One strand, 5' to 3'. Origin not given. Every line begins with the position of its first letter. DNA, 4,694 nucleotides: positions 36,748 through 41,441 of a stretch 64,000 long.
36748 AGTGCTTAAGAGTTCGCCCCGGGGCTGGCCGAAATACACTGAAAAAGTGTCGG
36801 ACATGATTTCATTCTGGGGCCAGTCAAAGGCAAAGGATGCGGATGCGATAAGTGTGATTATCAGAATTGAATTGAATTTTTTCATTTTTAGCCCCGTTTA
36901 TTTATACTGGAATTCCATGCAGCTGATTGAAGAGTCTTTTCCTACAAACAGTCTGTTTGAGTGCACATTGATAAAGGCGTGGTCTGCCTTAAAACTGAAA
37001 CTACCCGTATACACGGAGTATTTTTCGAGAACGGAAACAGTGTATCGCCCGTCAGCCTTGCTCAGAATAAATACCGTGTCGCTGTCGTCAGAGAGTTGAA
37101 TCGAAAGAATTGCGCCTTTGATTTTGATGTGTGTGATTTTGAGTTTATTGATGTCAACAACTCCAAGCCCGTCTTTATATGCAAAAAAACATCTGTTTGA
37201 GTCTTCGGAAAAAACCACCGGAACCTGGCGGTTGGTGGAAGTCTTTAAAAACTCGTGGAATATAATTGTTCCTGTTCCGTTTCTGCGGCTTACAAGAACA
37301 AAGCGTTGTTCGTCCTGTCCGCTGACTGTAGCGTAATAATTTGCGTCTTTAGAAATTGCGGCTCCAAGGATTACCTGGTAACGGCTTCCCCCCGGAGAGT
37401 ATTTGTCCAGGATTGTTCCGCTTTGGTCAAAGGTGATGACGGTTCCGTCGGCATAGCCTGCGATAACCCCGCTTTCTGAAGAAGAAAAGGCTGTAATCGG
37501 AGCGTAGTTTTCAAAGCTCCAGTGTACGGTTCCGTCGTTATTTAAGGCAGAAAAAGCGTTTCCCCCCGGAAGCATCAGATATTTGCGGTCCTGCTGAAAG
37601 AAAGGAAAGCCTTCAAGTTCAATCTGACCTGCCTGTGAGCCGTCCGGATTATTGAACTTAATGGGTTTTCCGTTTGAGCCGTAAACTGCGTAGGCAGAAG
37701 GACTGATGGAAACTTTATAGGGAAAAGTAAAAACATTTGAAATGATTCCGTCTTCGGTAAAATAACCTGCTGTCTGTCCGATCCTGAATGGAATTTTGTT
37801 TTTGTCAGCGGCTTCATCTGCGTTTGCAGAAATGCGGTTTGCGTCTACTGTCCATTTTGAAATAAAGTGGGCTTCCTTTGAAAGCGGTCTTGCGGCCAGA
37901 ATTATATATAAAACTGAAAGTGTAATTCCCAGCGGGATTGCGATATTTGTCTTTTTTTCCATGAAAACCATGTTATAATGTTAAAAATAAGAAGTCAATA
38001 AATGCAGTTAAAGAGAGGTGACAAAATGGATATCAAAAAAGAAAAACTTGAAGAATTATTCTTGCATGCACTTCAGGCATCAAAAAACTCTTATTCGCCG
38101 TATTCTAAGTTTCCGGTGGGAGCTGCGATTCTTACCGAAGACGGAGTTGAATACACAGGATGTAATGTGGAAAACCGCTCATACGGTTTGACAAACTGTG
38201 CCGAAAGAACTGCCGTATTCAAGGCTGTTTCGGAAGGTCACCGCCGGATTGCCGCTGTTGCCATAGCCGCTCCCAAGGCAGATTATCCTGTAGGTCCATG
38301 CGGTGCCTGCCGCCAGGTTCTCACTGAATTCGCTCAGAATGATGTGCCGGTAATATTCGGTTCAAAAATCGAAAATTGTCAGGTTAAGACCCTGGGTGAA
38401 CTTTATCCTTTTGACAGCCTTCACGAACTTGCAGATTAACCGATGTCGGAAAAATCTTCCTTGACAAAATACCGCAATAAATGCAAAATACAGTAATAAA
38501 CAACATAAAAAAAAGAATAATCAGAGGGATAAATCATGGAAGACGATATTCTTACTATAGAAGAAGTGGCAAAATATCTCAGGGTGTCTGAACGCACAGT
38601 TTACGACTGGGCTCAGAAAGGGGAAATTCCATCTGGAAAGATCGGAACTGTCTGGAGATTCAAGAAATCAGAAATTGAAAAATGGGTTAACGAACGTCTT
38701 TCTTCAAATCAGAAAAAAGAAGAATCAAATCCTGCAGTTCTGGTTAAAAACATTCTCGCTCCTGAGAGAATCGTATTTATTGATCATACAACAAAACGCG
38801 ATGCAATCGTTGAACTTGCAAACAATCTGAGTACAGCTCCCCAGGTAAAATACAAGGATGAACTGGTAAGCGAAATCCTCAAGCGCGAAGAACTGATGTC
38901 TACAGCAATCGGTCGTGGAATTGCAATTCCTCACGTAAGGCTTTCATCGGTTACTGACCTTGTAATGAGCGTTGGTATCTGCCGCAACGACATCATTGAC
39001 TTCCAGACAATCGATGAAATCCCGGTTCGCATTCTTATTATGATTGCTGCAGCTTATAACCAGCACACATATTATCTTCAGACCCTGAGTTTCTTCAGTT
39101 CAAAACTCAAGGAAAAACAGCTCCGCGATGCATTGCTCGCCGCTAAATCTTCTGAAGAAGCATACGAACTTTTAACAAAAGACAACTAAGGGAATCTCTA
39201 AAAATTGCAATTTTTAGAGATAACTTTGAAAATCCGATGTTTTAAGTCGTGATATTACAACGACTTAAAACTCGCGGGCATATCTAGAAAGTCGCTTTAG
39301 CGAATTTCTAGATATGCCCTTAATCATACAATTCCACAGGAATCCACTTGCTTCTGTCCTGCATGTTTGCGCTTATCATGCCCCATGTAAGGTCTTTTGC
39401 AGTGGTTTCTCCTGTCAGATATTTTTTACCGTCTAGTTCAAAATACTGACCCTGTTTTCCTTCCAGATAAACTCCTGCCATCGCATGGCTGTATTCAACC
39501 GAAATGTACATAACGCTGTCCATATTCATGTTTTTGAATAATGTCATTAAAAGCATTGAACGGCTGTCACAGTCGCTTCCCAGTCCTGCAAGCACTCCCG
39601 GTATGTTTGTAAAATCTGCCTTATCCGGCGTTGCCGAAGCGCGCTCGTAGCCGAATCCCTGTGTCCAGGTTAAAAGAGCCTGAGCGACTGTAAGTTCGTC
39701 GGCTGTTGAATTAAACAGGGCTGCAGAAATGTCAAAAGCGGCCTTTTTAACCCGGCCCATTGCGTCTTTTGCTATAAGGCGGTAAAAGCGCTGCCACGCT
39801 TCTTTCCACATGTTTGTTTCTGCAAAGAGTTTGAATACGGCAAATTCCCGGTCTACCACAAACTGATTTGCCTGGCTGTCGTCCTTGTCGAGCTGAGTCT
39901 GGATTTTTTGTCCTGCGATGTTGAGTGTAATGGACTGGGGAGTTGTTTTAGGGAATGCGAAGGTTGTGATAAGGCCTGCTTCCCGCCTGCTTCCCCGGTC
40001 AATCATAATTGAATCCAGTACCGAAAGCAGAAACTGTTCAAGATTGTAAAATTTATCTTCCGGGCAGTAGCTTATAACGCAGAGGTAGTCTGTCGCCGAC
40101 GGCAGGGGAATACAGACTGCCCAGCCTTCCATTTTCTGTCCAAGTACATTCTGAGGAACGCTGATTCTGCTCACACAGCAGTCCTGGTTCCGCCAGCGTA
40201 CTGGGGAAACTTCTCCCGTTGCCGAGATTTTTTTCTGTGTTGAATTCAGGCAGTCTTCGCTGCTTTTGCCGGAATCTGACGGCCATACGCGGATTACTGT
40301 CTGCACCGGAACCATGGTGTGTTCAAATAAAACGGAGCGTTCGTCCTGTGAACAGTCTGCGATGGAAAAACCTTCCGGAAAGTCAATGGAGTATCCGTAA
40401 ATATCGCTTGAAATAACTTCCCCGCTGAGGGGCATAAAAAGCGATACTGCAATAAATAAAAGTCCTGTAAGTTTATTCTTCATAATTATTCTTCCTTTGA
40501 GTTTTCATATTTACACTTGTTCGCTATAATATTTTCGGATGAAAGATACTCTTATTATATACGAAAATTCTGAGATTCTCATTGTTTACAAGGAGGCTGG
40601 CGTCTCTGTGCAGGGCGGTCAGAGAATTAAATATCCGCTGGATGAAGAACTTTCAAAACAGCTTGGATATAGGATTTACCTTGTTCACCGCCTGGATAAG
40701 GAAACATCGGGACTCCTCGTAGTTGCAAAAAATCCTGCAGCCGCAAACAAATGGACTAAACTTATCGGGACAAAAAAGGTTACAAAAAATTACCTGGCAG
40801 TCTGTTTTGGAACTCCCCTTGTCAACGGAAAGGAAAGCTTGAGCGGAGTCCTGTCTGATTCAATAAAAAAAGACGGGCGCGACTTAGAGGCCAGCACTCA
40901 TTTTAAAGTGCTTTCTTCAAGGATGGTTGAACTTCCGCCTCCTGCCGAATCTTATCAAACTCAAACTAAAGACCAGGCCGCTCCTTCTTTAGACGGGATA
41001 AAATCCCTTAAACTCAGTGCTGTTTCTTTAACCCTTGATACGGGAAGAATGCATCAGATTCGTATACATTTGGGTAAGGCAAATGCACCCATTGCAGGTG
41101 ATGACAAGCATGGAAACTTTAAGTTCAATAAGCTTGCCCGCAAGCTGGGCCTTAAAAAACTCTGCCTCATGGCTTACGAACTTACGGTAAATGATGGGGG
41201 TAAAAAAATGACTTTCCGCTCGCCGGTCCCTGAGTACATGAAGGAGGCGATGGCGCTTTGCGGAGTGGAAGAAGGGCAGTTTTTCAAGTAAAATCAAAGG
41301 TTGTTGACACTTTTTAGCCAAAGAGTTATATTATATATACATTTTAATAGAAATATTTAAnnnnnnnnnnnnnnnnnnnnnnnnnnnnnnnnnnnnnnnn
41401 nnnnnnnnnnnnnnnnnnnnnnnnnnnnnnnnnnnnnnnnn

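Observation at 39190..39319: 130-bp three-hairpin MITE/REP-like element fitted between two convergent stop codons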

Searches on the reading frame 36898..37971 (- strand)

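Call 5: search_protein_families(library=pfam, proteins=[window:36898-37971:-])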
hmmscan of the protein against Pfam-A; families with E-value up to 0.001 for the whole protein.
window:36898-37971:- (357 aa): 1 family
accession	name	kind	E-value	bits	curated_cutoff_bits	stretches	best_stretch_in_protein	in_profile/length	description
PF18975.6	DUF5711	-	0.00054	19.7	26.3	0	136-354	74-305/344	Family of unknown function (DUF5711)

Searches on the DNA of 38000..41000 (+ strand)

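Call 6: search_rna_families(source=window, start=38000, end=41000, threshold=evalue, max_evalue=1)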
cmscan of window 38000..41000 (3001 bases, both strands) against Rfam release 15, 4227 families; matches with E-value up to 1: 2.
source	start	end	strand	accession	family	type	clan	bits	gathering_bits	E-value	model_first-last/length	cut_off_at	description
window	39184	39283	-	RF03155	TD-1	Cis-reg;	CL00124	24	64.5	0.55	1-120/120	no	TD-1 RNA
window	39279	39316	-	RF03679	MIR2084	Gene; miRNA;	-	21.4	100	0.34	1-107/107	no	MIR2084 microRNA precursor family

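Call 48: search_dna_similar(query=window:39187-39323:+, collection=phages, mode=distant, max_evalue=0.001)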
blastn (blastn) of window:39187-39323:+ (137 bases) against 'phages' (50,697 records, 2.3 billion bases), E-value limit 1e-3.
No match.

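Call 49: search_dna_similar(query=window:39187-39323:+, collection=plasmids, mode=distant, max_evalue=0.001)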
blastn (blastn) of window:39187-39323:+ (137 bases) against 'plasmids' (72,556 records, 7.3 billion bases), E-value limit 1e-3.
No match.

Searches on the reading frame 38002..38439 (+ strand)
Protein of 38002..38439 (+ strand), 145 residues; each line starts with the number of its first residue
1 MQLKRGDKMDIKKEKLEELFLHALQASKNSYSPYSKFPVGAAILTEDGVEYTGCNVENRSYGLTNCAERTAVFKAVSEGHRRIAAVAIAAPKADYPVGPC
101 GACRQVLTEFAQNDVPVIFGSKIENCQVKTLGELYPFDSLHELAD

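Call 5: search_protein_families(library=pfam, proteins=[window:38002-38439:+])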
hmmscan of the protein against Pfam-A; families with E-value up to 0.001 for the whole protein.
window:38002-38439:+ (145 aa): 2 families
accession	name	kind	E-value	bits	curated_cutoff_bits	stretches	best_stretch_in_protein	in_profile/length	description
PF00383.29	dCMP_cyt_deam_1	-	4e-20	72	25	1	14-117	2-100/102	Cytidine and deoxycytidylate deaminase zinc-binding region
PF08211.18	dCMP_cyt_deam_2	-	4.1e-09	37.1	25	1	12-80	37-105/130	Cytidine and deoxycytidylate deaminase zinc-binding region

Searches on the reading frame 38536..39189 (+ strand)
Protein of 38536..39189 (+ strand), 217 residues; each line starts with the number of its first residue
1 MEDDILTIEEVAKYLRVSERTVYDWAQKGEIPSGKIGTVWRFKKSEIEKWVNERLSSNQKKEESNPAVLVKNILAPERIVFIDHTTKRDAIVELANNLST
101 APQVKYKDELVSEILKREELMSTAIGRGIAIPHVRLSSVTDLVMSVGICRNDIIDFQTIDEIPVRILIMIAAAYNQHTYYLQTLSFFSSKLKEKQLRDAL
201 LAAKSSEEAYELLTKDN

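Call 5: search_protein_families(library=pfam, proteins=[window:38536-39189:+])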
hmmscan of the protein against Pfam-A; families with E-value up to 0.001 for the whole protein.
window:38536-39189:+ (217 aa): 5 families
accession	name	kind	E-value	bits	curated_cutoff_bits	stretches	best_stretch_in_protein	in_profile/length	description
PF00359.27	PTS_EIIA_2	-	8.3e-30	104.1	27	1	75-215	4-143/144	Phosphoenolpyruvate-dependent sugar phosphotransferase system, EIIA 2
PF12728.13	HTH_17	-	2e-19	70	27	1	6-54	2-50/51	Helix-turn-helix domain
PF13384.12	HTH_23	-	7.8e-05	22.8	24.6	1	6-26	18-38/50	Homeodomain-like domain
PF00376.29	MerR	-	0.00022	21.4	28.2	1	7-33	1-27/38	MerR family regulatory protein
PF13411.12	MerR_1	-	0.00099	19.6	21.6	0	7-46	2-42/69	MerR HTH family regulatory protein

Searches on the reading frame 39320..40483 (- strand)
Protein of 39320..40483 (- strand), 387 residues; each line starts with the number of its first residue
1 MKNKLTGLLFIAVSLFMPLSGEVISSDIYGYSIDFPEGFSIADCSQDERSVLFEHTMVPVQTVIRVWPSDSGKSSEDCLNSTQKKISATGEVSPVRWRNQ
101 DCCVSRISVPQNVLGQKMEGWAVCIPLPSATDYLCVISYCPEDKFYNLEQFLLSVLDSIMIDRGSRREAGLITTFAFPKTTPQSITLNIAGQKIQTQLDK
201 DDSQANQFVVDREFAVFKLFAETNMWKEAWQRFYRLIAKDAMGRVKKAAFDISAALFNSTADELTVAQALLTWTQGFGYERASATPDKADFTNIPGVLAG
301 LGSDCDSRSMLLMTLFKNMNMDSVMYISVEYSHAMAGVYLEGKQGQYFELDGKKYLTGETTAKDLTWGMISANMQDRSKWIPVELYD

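Call 5: search_protein_families(library=pfam, proteins=[window:39320-40483:-])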
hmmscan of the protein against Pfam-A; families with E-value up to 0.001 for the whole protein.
window:39320-40483:- (387 aa): 0 families

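Call 20: find_related_loci(query=window:39320-40483:-, collection=genome_contigs, flank=4000)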
Query window:39320-40483:- (387 aa) in genome_contigs; peptide patterns used: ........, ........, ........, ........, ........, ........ (x = any residue, [..] = any of these).
16 stretches matched a pattern; 3 encode a relative of the query (tblastn E <= 1e-3); 3 distinct loci.
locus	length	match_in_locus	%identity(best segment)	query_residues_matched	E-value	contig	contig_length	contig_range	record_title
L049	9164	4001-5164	88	2-387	0e+0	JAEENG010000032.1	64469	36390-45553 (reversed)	MAG: Treponema sp. isolate Tb.RUG.258 NODE_738177_length_64469_cov_1.577352, whole genome shotgun sequence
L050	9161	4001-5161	87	3-387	0e+0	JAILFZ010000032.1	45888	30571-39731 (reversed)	MAG: Treponema sp. isolate RUI085 k141_13860285_flag=0_multi=152.8270_len=45888, whole genome shotgun sequence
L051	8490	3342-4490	41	4-385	1e-96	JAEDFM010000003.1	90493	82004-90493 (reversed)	MAG: Treponema sp. isolate MAG084 NODE_123_length_90493_cov_19.836529, whole genome shotgun sequence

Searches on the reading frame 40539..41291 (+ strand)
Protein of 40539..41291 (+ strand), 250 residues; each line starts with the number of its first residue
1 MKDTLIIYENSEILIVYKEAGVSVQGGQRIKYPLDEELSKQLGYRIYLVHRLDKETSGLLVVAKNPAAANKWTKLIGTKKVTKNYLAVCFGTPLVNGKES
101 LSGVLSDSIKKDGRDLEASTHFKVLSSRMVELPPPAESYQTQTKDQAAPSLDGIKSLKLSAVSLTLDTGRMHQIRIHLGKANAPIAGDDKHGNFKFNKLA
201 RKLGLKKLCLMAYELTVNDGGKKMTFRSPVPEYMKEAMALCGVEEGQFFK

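Call 5: search_protein_families(library=pfam, proteins=[window:40539-41291:+])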
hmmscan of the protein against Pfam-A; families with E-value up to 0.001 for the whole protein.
window:40539-41291:+ (250 aa): 1 family
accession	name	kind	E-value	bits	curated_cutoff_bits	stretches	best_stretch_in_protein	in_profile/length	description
PF00849.27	PseudoU_synth_2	-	1.1e-27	97.6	26.8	1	13-178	2-150/152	RNA pseudouridylate synthase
